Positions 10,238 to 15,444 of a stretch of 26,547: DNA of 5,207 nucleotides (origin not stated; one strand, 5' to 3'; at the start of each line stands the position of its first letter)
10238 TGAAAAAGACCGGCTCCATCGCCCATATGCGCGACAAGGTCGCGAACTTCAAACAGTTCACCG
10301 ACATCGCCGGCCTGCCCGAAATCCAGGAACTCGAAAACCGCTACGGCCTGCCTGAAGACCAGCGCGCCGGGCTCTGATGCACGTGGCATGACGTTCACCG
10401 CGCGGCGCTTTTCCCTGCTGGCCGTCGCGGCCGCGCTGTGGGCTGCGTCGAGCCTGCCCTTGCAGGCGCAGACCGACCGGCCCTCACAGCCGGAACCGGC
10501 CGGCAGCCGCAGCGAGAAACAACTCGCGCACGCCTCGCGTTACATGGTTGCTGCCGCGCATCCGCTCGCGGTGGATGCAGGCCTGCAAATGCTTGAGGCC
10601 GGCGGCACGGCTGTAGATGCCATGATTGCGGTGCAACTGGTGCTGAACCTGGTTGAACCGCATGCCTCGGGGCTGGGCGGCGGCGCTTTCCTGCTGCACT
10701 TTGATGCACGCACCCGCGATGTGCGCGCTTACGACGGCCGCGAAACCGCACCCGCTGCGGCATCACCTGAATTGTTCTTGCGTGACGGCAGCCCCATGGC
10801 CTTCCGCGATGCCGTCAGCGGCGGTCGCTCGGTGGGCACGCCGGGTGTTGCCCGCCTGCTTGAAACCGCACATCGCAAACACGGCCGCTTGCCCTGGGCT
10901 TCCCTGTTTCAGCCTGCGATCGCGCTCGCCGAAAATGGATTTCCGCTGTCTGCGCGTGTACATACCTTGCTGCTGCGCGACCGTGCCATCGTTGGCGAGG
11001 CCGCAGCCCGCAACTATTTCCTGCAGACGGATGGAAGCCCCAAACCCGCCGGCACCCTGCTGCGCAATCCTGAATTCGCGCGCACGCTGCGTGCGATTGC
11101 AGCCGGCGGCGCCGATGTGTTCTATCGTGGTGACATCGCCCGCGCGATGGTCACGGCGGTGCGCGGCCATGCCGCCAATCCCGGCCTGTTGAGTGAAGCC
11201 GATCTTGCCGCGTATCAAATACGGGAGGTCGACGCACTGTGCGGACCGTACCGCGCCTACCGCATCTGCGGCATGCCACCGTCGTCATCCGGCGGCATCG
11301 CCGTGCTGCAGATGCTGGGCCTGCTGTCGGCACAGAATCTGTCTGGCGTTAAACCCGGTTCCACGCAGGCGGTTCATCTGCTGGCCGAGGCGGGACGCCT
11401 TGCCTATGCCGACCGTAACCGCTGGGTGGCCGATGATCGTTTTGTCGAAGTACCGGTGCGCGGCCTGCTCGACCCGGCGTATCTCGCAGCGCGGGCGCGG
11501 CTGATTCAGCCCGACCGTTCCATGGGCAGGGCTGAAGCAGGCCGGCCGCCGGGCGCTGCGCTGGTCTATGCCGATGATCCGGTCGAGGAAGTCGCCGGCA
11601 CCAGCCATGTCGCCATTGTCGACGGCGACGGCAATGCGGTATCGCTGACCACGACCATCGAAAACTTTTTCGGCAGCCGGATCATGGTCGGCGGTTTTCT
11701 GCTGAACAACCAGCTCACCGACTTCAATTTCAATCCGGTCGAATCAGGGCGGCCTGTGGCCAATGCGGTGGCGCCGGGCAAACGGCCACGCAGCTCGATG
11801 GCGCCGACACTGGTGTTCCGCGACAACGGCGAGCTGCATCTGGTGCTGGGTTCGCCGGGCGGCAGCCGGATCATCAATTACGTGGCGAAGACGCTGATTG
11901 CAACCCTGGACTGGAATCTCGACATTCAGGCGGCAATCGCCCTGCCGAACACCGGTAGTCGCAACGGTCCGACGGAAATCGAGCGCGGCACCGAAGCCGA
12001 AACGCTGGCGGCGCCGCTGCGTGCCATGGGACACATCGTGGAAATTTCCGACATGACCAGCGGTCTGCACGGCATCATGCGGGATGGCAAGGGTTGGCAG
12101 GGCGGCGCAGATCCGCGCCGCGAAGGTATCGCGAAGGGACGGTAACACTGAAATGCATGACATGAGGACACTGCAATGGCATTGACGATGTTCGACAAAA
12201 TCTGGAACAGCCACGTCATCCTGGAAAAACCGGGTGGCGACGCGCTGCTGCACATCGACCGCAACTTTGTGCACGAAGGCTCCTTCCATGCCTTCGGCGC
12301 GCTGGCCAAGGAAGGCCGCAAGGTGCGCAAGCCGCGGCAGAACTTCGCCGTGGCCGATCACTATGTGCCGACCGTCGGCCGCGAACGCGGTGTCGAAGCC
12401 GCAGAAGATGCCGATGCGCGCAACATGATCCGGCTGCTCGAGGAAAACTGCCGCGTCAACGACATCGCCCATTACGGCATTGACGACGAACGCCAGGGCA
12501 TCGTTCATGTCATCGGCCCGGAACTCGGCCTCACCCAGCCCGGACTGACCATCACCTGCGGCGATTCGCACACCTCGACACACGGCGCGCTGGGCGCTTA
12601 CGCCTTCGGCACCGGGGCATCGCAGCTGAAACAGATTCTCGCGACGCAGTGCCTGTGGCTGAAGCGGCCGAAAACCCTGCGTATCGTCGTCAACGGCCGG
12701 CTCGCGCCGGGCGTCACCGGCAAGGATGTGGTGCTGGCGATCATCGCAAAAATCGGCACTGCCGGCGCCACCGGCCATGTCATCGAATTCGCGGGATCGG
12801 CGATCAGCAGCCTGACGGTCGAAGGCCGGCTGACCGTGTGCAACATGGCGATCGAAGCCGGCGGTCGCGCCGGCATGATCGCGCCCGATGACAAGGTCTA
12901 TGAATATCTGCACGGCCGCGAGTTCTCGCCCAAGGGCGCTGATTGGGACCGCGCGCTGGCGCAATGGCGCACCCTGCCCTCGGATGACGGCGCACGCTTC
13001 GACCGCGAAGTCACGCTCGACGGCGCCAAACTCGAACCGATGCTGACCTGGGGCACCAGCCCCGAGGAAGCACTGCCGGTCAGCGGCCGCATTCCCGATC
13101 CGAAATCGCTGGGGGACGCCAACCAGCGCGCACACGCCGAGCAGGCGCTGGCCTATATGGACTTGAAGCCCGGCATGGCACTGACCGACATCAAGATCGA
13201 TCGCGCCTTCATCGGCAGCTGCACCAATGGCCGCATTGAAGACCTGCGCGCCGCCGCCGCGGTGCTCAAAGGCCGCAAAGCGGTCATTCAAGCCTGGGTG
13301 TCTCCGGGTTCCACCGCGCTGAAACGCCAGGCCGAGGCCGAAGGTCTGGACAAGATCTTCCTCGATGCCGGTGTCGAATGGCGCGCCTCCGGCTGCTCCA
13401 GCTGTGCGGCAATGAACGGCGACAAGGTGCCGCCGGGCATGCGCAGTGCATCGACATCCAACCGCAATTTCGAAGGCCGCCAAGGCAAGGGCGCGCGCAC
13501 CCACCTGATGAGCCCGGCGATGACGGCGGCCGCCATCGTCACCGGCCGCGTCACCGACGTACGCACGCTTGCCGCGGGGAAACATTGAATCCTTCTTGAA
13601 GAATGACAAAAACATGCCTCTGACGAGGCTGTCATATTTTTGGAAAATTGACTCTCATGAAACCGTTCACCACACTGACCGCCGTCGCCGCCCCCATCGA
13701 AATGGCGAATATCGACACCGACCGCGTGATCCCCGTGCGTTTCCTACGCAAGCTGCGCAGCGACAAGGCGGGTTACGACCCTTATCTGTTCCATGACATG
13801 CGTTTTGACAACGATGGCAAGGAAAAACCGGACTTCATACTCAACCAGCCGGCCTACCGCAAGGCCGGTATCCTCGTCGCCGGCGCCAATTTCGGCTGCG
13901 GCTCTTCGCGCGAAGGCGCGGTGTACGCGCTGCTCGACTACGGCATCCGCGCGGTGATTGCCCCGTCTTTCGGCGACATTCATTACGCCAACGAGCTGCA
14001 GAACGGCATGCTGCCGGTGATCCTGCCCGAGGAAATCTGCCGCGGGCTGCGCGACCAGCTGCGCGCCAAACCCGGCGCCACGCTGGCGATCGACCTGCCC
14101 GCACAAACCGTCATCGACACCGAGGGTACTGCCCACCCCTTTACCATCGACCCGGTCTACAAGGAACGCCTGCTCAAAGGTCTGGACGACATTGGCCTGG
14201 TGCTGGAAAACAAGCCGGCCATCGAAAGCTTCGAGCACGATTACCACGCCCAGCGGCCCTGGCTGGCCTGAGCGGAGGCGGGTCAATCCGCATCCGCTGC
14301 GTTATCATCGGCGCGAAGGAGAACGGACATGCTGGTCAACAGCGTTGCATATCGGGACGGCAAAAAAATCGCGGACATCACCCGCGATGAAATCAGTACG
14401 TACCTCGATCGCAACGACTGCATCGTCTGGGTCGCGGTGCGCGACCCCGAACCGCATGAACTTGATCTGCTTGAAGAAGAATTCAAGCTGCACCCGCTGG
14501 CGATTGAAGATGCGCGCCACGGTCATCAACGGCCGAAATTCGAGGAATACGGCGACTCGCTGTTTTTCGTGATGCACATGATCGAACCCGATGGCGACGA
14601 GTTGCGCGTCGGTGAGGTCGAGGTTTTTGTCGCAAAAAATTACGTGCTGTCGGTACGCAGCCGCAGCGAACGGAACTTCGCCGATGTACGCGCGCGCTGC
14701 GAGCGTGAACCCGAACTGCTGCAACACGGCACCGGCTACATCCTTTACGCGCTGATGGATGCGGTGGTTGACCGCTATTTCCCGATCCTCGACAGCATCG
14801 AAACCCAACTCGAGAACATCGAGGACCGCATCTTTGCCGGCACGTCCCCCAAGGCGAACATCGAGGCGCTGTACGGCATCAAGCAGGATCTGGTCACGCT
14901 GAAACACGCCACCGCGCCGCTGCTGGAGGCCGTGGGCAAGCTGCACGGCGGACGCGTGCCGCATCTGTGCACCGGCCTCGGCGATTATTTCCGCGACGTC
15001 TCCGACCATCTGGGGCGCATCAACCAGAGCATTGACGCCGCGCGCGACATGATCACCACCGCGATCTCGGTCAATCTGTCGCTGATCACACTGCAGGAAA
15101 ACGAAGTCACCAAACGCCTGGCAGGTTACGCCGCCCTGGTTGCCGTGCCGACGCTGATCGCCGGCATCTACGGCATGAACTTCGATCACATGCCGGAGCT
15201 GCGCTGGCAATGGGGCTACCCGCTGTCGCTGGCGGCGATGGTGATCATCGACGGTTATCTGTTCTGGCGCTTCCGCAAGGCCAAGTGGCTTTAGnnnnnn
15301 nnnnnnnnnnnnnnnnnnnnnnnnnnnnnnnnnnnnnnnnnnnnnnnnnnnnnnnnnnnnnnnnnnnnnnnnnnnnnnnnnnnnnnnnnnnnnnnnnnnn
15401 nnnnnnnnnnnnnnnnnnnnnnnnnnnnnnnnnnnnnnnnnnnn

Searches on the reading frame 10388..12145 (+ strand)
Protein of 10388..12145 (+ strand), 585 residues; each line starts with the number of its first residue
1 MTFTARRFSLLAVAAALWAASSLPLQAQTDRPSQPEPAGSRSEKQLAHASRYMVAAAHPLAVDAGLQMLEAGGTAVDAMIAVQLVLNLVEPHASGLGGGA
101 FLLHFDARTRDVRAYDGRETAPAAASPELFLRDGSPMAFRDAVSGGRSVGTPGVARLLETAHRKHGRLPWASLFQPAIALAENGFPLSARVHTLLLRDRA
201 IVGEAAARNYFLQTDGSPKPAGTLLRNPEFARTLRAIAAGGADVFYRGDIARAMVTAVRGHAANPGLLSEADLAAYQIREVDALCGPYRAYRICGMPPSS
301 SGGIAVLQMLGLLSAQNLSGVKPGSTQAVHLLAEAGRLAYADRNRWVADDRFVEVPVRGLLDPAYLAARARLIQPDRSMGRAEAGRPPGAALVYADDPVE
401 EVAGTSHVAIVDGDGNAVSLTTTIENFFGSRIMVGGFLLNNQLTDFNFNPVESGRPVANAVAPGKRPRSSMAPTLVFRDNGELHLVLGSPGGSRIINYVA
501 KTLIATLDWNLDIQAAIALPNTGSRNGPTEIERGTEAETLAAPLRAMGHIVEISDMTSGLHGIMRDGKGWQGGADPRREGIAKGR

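Call 43: search_protein_families(library=pfam, proteins=[window:10388-12145:+], max_evalue=0.00001)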
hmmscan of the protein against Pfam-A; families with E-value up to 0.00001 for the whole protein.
window:10388-12145:+ (585 aa): 1 family
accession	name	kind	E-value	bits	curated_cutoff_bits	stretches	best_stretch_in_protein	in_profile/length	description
PF01019.26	G_glu_transpept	-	9.7e-152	506.8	27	1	67-580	2-512/512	Gamma-glutamyltranspeptidase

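Call 60: search_protein_families(library=ncbifam, proteins=[window:10388-12145:+], max_evalue=1e-20)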
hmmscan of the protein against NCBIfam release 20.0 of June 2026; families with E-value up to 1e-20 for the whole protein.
window:10388-12145:+ (585 aa): 2 families
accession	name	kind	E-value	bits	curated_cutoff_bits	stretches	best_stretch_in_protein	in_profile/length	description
TIGR00066.1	g_glut_trans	equivalog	4.6e-122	408.1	357.85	1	53-577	2-518/518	gamma-glutamyltransferase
NF007187.0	PRK09615.1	equivalog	1.8e-89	300.6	990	1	16-577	14-572/581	gamma-glutamyltransferase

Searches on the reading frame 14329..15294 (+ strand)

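Call 43: search_protein_families(library=pfam, proteins=[window:14329-15294:+], max_evalue=0.00001)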
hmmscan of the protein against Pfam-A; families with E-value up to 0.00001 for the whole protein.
window:14329-15294:+ (321 aa): 1 family
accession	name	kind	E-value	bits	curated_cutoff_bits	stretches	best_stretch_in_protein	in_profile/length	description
PF01544.23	CorA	-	4.1e-61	207.3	27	1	32-317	4-292/292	CorA-like Mg2+ transporter protein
